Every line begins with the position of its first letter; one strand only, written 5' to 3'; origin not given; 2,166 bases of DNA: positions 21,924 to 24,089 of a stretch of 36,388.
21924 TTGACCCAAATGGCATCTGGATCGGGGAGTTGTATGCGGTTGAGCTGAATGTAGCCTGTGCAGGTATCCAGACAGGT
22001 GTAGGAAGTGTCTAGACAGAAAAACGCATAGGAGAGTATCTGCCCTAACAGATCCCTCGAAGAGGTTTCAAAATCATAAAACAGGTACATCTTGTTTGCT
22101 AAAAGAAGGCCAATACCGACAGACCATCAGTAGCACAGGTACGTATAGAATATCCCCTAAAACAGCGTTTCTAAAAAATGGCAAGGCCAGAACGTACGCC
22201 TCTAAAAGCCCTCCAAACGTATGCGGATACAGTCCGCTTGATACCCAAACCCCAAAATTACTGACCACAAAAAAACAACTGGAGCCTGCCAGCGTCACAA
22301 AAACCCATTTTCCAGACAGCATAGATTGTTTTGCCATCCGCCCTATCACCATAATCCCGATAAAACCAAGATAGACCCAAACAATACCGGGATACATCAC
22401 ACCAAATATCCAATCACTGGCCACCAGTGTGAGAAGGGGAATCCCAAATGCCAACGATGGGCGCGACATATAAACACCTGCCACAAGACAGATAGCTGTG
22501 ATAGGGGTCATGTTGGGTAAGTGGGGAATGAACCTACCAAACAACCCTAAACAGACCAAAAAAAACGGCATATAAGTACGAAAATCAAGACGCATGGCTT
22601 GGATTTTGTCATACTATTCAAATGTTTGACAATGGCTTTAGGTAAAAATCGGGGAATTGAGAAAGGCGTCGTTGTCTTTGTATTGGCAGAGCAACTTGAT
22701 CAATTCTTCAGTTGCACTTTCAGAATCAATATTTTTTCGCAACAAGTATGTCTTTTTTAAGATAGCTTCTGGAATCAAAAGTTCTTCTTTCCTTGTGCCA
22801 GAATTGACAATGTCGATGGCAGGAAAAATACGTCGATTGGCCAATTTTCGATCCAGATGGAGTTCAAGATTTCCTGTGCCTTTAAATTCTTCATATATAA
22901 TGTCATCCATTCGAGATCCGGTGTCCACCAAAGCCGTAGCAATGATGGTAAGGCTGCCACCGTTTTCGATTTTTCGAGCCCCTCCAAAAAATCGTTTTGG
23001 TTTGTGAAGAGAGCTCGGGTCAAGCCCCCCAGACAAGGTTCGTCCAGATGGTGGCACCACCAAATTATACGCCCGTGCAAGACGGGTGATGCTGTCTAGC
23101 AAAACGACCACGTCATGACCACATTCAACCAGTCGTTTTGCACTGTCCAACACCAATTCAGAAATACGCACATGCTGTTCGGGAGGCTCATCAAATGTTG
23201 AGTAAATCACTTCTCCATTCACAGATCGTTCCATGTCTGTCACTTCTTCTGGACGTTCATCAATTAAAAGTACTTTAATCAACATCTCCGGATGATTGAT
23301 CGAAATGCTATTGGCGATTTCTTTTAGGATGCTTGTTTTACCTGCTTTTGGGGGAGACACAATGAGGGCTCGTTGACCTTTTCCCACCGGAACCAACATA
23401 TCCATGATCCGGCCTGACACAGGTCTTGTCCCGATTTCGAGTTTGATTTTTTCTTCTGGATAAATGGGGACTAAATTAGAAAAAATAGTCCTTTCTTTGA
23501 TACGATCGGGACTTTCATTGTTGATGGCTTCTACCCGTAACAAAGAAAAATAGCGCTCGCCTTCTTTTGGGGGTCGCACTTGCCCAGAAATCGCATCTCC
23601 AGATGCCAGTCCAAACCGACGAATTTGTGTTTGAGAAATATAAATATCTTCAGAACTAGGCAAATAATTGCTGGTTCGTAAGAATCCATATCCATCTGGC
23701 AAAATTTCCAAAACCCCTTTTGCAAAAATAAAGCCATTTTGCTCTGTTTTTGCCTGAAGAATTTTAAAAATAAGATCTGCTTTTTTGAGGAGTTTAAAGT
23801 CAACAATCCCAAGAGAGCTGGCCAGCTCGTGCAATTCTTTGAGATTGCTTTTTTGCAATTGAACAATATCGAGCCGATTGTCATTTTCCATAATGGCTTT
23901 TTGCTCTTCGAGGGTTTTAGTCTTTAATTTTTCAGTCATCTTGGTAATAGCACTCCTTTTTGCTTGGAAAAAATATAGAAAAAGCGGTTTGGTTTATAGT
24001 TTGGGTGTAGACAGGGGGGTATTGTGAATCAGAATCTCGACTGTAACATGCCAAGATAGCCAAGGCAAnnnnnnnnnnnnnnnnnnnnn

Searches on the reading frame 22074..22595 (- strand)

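Call 13: search_protein_families(library=pfam, proteins=[window:22074-22595:-], max_evalue=0.001)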
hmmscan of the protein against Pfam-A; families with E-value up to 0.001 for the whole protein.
window:22074-22595:- (173 aa): 1 family
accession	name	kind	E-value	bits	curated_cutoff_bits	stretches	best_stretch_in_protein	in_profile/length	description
PF20221.3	DUF6580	-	3.4e-40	138.3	27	1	6-159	6-152/162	Family of unknown function (DUF6580)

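Call 82: search_protein_families(library=ncbifam, proteins=[window:22074-22595:-], max_evalue=0.001)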
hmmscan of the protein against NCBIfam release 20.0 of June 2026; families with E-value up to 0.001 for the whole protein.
window:22074-22595:- (173 aa): 0 families

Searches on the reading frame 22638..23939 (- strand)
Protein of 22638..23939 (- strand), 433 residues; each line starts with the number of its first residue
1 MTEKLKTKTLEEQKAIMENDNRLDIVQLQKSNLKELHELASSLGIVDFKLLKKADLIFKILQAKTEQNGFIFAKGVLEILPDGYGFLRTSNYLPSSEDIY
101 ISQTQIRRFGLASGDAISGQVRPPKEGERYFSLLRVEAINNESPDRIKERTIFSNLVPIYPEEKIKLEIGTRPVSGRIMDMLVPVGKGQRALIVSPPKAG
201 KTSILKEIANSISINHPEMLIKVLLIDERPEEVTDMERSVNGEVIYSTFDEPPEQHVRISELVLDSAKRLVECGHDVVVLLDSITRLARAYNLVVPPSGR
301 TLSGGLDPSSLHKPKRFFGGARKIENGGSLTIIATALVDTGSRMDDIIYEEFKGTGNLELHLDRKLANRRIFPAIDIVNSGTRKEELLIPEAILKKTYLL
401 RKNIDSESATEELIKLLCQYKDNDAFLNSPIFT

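Call 13: search_protein_families(library=pfam, proteins=[window:22638-23939:-], max_evalue=0.001)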
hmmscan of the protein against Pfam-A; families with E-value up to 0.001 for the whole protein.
window:22638-23939:- (433 aa): 3 families
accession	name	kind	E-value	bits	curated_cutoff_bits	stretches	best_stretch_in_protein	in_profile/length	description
PF07497.18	Rho_RNA_bind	-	6.6e-34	116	27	1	74-145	2-73/73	Rho termination factor, RNA-binding domain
PF00006.31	ATP-synt_ab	-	6.4e-25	88.5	29.5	1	177-380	3-211/213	ATP synthase alpha/beta family, nucleotide-binding domain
PF07498.18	Rho_N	-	3.6e-10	40.1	24.9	1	27-69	1-43/43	Rho termination factor, N-terminal domain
